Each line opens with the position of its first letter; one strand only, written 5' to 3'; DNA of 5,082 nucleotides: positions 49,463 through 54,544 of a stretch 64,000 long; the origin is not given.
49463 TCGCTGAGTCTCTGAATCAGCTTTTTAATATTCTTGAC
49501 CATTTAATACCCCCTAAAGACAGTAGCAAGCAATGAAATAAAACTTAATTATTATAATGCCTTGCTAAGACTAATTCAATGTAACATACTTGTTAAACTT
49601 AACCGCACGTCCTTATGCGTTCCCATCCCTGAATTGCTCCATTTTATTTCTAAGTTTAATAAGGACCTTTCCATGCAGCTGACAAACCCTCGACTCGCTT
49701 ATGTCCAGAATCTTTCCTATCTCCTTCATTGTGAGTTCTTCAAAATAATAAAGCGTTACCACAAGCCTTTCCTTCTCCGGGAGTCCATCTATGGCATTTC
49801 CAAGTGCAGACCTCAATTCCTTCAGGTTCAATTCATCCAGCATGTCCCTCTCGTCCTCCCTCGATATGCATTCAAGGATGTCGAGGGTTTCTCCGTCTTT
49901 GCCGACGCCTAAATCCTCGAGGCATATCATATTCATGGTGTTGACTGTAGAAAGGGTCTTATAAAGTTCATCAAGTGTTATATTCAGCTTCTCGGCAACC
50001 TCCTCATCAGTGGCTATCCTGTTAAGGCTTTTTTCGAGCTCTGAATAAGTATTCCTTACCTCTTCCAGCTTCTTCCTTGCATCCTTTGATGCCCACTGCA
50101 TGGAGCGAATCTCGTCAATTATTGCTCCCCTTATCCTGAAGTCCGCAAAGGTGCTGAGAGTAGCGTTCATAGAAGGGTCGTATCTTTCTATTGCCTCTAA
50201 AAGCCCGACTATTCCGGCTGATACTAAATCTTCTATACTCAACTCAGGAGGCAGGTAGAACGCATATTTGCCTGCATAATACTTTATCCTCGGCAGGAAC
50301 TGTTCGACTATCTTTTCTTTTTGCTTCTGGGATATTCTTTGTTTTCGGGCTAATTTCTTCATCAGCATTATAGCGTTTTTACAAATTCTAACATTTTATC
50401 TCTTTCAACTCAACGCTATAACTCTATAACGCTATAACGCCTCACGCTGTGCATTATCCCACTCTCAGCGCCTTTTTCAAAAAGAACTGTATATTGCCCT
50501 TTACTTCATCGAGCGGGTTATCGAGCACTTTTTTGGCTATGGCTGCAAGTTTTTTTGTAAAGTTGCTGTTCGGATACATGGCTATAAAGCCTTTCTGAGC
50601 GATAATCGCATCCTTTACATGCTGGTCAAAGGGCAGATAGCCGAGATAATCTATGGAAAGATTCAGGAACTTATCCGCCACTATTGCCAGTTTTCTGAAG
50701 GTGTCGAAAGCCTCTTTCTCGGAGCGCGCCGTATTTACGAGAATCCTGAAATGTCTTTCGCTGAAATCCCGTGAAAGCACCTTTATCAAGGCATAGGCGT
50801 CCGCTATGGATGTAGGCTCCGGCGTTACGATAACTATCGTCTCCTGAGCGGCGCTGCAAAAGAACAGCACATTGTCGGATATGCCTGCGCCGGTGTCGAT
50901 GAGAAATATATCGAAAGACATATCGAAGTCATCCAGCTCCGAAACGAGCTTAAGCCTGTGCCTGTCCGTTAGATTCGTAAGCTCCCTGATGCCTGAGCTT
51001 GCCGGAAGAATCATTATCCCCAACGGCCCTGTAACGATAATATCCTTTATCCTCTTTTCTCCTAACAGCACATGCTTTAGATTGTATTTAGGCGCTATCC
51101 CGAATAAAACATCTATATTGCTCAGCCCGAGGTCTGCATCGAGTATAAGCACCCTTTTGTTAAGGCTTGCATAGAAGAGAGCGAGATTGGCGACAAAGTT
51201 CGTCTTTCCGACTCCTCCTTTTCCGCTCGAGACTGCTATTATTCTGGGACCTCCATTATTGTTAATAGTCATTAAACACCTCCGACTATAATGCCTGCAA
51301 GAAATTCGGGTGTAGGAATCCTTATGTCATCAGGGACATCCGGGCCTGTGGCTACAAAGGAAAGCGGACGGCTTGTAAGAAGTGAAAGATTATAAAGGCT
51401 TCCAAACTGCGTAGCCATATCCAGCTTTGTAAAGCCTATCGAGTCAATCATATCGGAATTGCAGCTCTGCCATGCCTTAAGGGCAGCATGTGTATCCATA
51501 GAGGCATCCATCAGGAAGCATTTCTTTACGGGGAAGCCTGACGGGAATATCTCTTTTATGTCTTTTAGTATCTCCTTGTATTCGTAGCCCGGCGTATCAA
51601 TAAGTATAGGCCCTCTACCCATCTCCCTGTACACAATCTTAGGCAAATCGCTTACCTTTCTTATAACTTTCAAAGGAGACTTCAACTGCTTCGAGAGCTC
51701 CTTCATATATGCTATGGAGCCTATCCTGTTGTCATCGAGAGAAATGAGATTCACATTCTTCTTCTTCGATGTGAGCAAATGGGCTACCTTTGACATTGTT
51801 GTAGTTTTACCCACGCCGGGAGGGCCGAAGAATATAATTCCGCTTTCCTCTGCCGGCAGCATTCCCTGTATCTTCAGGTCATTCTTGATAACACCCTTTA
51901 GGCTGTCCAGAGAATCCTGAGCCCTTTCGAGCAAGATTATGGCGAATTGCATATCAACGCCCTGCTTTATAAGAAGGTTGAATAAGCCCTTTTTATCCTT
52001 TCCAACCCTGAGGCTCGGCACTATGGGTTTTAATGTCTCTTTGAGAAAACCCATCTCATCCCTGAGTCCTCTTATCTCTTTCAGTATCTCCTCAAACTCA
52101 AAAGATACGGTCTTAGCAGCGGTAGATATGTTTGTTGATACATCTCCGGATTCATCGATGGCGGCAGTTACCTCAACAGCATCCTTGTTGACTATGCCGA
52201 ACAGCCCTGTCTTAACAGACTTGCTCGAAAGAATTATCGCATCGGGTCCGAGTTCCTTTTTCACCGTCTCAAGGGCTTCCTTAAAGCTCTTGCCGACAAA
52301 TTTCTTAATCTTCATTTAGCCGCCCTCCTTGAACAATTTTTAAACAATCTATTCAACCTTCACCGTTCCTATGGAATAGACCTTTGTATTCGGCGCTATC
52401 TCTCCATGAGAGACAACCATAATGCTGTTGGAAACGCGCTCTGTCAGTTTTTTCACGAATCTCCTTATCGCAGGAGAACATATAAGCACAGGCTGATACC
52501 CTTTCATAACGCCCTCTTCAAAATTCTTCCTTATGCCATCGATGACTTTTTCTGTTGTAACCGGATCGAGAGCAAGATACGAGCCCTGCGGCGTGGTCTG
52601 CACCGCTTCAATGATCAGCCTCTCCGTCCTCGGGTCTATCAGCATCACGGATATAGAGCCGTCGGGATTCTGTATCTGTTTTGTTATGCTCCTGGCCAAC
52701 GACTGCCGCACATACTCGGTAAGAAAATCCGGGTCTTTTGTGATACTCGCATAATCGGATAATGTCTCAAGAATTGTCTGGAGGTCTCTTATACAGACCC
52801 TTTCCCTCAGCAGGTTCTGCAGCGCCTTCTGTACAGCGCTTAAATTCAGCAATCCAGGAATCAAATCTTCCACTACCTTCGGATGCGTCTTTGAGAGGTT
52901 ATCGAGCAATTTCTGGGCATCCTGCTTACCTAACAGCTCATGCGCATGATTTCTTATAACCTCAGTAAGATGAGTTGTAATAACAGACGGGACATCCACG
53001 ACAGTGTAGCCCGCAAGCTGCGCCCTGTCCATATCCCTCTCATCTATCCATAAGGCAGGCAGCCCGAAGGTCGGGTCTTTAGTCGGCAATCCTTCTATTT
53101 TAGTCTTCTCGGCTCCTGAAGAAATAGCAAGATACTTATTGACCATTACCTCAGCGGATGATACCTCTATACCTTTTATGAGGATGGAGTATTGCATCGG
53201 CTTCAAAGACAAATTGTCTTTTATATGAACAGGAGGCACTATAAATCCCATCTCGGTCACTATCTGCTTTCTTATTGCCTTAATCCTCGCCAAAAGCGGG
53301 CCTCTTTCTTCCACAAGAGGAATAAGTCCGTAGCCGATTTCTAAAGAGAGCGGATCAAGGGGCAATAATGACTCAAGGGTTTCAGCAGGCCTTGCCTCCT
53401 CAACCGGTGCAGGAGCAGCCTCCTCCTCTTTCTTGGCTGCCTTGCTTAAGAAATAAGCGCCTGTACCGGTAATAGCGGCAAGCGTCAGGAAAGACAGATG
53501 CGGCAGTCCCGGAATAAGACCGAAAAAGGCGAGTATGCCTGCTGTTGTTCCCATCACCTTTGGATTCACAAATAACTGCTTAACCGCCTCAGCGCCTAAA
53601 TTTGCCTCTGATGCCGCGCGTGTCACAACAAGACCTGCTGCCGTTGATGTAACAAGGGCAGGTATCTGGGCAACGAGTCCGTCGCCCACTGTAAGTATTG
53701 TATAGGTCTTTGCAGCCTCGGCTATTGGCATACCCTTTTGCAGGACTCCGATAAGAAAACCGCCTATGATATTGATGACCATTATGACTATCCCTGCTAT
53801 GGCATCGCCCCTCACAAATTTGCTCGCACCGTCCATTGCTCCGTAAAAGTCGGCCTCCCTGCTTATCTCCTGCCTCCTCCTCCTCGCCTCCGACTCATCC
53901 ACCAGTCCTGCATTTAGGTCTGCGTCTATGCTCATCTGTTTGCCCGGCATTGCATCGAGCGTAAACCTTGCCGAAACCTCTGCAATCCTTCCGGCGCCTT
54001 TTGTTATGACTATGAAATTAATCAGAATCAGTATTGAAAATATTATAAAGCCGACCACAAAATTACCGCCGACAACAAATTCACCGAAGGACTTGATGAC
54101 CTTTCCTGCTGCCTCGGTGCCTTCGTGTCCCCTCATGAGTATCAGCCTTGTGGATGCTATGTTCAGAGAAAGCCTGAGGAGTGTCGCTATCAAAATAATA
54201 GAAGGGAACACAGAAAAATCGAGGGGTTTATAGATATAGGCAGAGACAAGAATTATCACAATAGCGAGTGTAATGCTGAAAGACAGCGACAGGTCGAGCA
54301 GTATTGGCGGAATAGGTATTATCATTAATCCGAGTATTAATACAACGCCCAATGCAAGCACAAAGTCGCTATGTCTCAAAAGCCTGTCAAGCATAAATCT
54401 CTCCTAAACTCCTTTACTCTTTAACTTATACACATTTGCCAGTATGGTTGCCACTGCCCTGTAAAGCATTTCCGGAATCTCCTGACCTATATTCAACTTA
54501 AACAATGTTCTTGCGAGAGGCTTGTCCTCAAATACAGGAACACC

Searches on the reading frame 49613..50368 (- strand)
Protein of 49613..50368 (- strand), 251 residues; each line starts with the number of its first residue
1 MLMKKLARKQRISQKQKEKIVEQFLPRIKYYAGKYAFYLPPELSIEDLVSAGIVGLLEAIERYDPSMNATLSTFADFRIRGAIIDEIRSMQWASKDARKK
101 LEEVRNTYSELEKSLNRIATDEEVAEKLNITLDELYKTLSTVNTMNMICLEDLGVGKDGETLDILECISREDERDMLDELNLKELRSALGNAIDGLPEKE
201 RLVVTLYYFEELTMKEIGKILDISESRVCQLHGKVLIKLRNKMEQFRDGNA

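Call 11: search_protein_families(library=pfam, proteins=[window:49613-50368:-], max_evalue=0.001)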
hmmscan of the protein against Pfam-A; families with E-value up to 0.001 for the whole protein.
window:49613-50368:- (251 aa): 5 families
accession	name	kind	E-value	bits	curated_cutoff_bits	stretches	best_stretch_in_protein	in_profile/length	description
PF04545.22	Sigma70_r4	-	5.1e-19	68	24.1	1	192-241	1-50/50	Sigma-70, region 4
PF04542.20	Sigma70_r2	-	1.5e-14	54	24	1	20-92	1-70/71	Sigma-70 region 2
PF08281.18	Sigma70_r4_2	-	1.7e-11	44.1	25.7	1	188-228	3-43/54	Sigma-70, region 4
PF04539.22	Sigma70_r3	-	2.3e-08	34.4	25.3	1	100-166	2-67/78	Sigma-70 region 3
PF04297.20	UPF0122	-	0.00024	21.7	22.7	0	196-231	18-53/101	Putative helix-turn-helix protein, YlxM / p13 like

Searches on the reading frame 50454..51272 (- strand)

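Call 11: search_protein_families(library=pfam, proteins=[window:50454-51272:-], max_evalue=0.001)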
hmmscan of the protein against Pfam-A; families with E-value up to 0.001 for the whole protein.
window:50454-51272:- (272 aa): 5 families
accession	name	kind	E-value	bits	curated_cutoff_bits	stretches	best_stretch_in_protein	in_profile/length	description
PF10609.15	ParA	-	2.2e-17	63.8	27.1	1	10-249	4-245/246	NUBPL iron-transfer P-loop NTPase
PF13614.12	AAA_31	-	2.1e-16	60.8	27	1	10-166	2-164/177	AAA domain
PF01656.29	CbiA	-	6.4e-12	46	25.4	1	12-224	1-120/125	CobQ/CobB/MinD/ParA nucleotide binding domain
PF00142.24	Fer4_NifH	-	1.1e-07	32.1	25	1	12-254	3-249/271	4Fe-4S iron sulfur cluster binding proteins, NifH/frxC family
PF02374.21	ArsA_ATPase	-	3.1e-05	23.8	24.3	1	15-47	6-38/305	Anion-transporting ATPase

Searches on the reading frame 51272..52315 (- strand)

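Call 11: search_protein_families(library=pfam, proteins=[window:51272-52315:-], max_evalue=0.001)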
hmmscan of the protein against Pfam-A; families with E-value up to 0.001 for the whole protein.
window:51272-52315:- (347 aa): 6 families
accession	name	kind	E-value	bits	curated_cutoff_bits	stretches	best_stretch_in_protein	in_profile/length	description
PF00448.28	SRP54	-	1.4e-23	84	22.7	1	160-340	4-191/196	SRP54-type protein, GTPase domain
PF00004.35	AAA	-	3e-06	28.2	21.2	1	160-228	1-61/131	ATPase family associated with various cellular activities (AAA)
PF03029.23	ATP_bind_1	-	0.00018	21.8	27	0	163-194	2-33/240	Conserved hypothetical ATP binding protein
PF13401.12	AAA_22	-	0.00052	20.8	27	0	159-217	7-64/130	AAA domain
PF13173.12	AAA_14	-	0.00071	20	27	0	160-204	5-48/129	AAA domain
PF08433.16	KTI12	-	0.00089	19.3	22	0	160-206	4-50/271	Chromatin associated protein KTI12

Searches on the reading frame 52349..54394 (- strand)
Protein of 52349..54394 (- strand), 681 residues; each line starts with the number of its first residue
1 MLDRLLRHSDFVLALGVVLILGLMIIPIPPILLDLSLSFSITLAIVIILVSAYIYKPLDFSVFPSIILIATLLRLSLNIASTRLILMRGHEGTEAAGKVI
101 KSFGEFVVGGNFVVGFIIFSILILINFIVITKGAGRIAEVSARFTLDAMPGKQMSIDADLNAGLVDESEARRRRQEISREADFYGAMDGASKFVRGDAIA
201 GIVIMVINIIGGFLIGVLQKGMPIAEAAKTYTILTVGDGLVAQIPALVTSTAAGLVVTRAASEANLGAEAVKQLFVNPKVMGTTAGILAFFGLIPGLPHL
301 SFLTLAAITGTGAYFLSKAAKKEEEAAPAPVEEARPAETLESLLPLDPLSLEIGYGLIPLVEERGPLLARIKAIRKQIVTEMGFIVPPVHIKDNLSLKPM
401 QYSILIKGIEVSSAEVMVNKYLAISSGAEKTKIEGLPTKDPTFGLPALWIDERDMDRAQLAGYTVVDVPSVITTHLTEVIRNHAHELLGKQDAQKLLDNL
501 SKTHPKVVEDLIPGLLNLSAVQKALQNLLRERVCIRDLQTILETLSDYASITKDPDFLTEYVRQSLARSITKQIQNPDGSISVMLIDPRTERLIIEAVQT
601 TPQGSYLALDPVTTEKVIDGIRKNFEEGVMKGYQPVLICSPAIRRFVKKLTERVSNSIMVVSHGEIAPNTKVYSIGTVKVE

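Call 11: search_protein_families(library=pfam, proteins=[window:52349-54394:-], max_evalue=0.001)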
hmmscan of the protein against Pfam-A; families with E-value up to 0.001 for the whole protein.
window:52349-54394:- (681 aa): 1 family
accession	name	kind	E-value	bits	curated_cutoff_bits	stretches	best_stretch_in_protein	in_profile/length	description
PF00771.25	FHIPEP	-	6.1e-277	920.9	29.1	1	20-670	1-656/657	FHIPEP family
